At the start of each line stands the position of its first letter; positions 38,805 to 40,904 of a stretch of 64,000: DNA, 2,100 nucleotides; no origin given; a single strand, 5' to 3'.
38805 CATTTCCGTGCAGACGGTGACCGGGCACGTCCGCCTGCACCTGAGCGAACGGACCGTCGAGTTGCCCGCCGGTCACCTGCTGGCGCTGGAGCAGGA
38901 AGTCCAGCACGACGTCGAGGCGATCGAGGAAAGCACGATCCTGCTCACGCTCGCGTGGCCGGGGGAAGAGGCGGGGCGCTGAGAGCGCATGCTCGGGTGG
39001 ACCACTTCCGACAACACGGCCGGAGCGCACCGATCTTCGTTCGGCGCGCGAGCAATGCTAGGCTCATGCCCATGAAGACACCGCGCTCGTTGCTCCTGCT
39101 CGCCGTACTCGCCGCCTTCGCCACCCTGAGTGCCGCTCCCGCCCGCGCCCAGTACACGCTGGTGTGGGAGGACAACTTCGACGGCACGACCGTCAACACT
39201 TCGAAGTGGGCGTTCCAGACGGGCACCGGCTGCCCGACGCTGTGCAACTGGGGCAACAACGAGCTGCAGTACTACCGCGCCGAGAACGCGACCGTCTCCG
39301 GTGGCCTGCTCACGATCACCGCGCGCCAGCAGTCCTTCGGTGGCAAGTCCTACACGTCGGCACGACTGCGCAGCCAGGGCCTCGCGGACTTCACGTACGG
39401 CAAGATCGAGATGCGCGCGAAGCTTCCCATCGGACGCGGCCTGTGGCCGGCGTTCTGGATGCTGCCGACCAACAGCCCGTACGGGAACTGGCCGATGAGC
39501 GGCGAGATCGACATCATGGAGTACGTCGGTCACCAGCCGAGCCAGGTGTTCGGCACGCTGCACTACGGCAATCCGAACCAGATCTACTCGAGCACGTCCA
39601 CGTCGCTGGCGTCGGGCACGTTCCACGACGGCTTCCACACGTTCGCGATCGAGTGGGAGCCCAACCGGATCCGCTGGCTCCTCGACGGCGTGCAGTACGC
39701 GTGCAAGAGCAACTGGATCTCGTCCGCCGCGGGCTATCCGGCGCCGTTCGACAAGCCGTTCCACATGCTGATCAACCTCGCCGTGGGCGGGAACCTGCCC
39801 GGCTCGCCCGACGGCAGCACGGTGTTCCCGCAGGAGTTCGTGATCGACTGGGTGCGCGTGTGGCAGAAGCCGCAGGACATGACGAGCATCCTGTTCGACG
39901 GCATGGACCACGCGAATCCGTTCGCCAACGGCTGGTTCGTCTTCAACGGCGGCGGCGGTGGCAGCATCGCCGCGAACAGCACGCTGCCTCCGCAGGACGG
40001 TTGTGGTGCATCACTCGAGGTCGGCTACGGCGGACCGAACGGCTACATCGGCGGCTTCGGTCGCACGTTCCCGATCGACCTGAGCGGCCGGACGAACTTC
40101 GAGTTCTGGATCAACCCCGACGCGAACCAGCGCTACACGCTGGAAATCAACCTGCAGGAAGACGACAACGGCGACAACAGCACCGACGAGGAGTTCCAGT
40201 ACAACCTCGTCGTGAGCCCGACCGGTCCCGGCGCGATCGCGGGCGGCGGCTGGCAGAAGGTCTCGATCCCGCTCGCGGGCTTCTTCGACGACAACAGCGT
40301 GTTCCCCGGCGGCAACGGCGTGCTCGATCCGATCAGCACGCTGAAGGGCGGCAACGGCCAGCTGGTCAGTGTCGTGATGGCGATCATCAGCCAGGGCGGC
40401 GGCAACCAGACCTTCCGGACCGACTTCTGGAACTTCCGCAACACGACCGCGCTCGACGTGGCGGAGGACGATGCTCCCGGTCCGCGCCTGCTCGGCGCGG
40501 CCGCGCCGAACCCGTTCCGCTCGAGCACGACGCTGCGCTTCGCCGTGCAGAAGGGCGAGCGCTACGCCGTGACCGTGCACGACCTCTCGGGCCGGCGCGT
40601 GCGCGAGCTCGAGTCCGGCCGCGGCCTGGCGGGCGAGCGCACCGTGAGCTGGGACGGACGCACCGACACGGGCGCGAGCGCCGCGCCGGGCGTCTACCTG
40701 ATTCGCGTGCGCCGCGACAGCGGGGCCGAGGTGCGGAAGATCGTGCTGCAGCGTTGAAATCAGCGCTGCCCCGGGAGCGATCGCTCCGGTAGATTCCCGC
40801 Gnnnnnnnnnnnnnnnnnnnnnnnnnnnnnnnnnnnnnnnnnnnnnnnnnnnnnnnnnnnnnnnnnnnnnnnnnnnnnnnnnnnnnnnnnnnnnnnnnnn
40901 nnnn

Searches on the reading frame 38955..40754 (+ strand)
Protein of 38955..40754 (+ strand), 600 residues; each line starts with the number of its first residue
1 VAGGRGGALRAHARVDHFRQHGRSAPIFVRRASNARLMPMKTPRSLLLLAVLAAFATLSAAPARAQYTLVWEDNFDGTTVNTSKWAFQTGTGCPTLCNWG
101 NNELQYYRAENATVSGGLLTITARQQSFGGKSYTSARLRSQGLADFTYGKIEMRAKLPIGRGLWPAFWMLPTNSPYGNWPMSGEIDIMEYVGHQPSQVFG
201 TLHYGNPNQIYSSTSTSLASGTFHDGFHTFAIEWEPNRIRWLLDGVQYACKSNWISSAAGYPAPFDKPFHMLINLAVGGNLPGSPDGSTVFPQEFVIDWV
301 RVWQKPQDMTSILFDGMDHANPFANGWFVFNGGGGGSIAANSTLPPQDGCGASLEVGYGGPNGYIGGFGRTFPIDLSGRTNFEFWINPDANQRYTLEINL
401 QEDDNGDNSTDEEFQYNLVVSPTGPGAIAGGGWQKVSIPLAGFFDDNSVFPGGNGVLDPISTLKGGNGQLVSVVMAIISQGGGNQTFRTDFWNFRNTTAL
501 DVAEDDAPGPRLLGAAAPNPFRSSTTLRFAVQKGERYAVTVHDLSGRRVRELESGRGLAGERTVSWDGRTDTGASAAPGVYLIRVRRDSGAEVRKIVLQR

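Call 11: search_protein_families(library=pfam, proteins=[window:38955-40754:+], max_evalue=0.001)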
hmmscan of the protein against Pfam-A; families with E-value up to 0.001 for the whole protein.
window:38955-40754:+ (600 aa): 3 families
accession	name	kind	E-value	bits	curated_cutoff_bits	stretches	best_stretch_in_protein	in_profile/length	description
PF00722.28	Glyco_hydro_16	-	1.9e-22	80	22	1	110-280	12-161/175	Glycosyl hydrolases family 16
PF03935.22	SKN1_KRE6_Sbg1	-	9.5e-14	51.1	30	2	62-170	112-222/501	Beta-glucan synthesis-associated protein SKN1/KRE6/Sbg1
PF13860.13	FlgD_ig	-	1.1e-09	38.5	27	1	536-589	24-77/79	FlgD Ig-like domain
